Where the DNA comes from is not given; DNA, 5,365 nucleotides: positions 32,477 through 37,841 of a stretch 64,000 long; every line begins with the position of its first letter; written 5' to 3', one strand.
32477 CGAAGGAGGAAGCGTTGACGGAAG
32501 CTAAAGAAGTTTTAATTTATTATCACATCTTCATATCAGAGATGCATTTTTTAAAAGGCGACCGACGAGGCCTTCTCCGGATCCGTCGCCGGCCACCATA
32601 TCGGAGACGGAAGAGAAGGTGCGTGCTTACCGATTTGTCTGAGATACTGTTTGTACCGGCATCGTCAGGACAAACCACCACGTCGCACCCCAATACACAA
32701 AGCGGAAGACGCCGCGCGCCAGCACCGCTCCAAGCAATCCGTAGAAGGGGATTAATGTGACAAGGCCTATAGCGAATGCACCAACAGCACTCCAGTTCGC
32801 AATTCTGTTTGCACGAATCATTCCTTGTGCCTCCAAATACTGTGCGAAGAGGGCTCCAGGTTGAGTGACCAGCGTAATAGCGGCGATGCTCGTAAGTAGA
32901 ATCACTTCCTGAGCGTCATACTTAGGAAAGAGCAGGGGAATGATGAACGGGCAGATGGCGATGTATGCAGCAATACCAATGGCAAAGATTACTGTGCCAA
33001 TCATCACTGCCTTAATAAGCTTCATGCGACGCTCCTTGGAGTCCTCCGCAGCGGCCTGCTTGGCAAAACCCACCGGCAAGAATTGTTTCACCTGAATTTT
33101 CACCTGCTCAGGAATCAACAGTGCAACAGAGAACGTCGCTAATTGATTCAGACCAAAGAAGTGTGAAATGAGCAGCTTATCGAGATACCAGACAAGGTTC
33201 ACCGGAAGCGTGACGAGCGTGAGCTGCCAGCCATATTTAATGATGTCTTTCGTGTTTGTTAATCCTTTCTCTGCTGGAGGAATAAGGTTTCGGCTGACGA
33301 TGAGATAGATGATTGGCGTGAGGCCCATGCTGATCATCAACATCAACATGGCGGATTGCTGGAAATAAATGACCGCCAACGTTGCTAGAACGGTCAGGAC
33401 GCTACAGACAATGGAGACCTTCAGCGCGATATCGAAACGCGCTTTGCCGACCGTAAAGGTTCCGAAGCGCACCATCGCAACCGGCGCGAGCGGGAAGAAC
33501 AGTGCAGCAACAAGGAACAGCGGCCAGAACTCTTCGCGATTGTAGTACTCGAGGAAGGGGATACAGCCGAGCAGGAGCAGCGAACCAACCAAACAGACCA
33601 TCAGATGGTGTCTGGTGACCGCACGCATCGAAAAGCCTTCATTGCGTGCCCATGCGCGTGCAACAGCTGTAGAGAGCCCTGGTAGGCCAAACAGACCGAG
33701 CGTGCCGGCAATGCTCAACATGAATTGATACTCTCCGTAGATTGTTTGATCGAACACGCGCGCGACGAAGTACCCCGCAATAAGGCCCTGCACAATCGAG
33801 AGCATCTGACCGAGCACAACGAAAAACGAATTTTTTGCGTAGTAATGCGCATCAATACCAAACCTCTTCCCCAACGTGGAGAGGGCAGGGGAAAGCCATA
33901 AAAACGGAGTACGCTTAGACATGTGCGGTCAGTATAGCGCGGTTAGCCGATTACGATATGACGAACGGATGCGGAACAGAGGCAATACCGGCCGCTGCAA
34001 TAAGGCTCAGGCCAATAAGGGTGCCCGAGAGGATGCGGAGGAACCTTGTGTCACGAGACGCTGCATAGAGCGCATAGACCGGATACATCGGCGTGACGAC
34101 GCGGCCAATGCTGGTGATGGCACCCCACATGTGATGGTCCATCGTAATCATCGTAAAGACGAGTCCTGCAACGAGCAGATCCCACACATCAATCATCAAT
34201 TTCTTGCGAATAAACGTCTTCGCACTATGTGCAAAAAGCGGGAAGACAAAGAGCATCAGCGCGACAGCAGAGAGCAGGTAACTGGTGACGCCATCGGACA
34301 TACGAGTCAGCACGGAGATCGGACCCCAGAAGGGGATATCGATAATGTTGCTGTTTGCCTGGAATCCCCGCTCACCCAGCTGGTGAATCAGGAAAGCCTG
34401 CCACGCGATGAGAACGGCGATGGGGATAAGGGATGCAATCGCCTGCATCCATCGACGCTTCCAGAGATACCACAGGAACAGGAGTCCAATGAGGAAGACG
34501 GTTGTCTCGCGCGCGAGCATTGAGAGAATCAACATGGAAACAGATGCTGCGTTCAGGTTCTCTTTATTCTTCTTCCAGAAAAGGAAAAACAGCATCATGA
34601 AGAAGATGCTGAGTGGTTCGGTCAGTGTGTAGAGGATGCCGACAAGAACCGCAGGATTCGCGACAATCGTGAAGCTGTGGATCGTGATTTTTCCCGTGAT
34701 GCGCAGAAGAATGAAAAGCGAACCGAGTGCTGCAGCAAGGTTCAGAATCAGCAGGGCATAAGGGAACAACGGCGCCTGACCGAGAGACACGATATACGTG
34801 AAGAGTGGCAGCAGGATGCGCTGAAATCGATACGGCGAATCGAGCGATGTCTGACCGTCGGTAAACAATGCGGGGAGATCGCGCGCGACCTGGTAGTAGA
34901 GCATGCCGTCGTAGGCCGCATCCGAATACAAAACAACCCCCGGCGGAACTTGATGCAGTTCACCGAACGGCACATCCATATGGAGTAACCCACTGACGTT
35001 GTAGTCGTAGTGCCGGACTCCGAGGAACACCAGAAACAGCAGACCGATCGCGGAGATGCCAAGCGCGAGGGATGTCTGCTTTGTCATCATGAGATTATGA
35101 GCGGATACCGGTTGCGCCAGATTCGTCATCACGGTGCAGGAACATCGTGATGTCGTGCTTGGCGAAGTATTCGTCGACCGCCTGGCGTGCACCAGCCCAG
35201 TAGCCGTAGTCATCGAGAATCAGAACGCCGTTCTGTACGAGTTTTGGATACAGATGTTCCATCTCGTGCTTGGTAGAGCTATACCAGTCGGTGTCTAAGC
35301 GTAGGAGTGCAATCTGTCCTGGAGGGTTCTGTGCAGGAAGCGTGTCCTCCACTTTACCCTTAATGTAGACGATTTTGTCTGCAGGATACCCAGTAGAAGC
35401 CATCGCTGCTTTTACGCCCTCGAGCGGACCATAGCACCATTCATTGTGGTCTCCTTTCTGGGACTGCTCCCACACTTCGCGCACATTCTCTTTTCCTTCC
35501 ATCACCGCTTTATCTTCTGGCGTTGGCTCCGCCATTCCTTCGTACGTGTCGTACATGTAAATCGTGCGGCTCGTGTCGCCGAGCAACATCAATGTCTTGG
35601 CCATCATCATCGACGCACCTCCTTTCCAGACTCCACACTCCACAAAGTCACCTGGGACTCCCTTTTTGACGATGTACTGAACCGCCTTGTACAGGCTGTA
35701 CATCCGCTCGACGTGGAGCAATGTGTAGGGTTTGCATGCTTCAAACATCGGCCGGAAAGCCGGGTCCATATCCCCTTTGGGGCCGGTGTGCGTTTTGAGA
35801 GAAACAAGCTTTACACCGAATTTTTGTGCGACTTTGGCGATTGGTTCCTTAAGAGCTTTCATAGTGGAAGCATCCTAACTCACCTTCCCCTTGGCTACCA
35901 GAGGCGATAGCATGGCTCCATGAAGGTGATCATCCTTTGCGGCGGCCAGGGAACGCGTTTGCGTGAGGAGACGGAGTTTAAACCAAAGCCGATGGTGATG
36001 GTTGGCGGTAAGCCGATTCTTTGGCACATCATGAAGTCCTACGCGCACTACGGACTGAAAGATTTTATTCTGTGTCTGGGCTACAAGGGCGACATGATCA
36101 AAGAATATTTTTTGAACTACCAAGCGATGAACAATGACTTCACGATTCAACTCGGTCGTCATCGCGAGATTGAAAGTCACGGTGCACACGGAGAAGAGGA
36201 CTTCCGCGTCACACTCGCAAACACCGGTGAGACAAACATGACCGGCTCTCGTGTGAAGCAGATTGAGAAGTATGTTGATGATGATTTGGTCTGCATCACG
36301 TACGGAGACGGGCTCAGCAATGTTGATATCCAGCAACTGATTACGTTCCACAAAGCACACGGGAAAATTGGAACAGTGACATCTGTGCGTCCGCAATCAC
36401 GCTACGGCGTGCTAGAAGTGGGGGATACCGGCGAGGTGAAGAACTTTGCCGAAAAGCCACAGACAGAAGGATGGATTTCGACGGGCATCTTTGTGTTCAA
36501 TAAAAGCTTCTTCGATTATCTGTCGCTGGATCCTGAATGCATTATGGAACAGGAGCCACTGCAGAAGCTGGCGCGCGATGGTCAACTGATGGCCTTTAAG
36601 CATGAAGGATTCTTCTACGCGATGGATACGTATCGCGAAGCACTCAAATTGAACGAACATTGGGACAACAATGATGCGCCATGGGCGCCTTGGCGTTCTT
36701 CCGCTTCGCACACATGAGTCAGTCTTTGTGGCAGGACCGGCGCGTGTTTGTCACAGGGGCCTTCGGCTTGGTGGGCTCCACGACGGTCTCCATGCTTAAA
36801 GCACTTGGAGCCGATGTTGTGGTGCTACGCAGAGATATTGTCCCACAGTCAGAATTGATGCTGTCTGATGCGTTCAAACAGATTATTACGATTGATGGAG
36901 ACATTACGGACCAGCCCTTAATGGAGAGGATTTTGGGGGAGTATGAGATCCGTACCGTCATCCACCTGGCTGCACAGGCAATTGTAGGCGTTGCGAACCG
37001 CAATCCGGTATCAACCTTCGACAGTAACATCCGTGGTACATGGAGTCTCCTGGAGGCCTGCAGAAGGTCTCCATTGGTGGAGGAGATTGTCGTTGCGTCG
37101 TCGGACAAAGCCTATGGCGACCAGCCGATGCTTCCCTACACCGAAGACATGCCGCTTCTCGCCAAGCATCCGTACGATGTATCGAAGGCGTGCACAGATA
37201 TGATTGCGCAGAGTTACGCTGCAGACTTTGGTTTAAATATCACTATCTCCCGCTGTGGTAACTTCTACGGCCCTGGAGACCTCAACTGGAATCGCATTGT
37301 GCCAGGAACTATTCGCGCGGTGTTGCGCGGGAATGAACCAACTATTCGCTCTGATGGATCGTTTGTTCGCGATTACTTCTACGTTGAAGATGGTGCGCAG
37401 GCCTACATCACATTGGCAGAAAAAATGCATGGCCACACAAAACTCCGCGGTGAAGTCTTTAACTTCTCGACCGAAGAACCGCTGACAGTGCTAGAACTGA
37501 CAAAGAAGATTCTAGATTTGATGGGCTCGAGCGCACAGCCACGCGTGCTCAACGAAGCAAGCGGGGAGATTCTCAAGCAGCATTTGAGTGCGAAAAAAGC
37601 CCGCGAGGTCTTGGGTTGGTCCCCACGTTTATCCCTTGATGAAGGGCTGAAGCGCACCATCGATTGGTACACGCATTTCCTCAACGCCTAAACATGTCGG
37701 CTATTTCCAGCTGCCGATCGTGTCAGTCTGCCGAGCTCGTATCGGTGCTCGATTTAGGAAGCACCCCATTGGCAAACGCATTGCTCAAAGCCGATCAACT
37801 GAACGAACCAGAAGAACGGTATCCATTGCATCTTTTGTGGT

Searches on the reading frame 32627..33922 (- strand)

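Call 73: search_protein_families(library=pfam, proteins=[window:32627-33922:-], max_evalue=0.0001)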
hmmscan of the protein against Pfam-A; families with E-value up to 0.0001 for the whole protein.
window:32627-33922:- (431 aa): 2 families
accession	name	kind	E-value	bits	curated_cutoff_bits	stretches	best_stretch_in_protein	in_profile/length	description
PF01943.22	Polysacc_synt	-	6e-18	65.7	28.2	1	29-267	2-247/274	Polysaccharide biosynthesis protein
PF13440.11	Polysacc_synt_3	-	5.7e-12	45.9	23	1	53-273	2-223/293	Polysaccharide biosynthesis protein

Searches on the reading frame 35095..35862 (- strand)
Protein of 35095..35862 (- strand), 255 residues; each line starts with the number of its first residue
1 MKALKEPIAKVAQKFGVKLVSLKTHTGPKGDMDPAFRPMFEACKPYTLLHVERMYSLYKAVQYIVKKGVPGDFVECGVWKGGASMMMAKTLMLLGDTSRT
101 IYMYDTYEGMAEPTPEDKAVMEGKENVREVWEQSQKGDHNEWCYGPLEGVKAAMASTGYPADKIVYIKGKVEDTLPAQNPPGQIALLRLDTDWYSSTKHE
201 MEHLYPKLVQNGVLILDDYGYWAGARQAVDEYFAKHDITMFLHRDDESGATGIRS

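Call 73: search_protein_families(library=pfam, proteins=[window:35095-35862:-], max_evalue=0.0001)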
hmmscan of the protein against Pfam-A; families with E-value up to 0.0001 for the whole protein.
window:35095-35862:- (255 aa): 2 families
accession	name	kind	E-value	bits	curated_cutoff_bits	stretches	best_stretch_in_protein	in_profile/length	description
PF05711.17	TylF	-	6.7e-43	147.3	23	1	46-249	68-259/264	Macrocin-O-methyltransferase (TylF)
PF13578.12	Methyltransf_24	-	2.8e-12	47.9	26.3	1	74-219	1-105/105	Methyltransferase domain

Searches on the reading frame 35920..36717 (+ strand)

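Call 73: search_protein_families(library=pfam, proteins=[window:35920-36717:+], max_evalue=0.0001)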
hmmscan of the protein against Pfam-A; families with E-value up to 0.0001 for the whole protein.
window:35920-36717:+ (265 aa): 2 families
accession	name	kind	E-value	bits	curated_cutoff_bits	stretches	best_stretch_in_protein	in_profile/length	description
PF00483.29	NTP_transferase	-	5.4e-28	98.6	21.2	1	2-204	1-193/245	Nucleotidyl transferase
PF12804.13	NTP_transf_3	-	1.2e-06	29.3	27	1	3-56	1-49/160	MobA-like NTP transferase domain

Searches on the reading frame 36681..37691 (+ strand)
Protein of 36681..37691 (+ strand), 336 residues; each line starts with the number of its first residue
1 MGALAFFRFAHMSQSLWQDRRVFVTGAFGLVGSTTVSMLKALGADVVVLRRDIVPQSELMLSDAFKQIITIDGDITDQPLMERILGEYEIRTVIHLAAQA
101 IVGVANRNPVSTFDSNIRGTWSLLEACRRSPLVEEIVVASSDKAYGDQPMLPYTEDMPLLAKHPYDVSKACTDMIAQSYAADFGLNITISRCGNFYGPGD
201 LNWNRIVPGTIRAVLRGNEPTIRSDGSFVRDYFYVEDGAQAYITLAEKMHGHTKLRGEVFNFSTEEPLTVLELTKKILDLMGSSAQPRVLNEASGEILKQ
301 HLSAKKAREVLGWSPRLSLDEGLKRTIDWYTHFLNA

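Call 73: search_protein_families(library=pfam, proteins=[window:36681-37691:+], max_evalue=0.0001)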
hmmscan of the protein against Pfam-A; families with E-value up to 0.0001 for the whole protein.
window:36681-37691:+ (336 aa): 7 families
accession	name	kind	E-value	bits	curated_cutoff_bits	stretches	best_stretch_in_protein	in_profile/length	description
PF01370.27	Epimerase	-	5.8e-51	173.6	20.9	1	22-250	1-229/240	NAD dependent epimerase/dehydratase family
PF16363.11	GDP_Man_Dehyd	-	3.2e-46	158.8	27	1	23-326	1-332/332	GDP-mannose 4,6 dehydratase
PF02719.21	Polysacc_synt_2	-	7.6e-18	65.1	20.2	1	22-286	1-252/293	Polysaccharide biosynthesis protein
PF01073.25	3Beta_HSD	-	2.6e-17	63.2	22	1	24-284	2-271/280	3-beta hydroxysteroid dehydrogenase/isomerase family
PF04321.23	RmlD_sub_bind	-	2.3e-10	40.5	27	1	21-285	2-235/287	RmlD substrate binding domain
PF07993.18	NAD_binding_4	-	8.3e-06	25.6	20.1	1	63-217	58-233/258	Male sterility protein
PF08659.16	KR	-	2.1e-05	24.9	22.6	1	22-146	3-142/180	KR domain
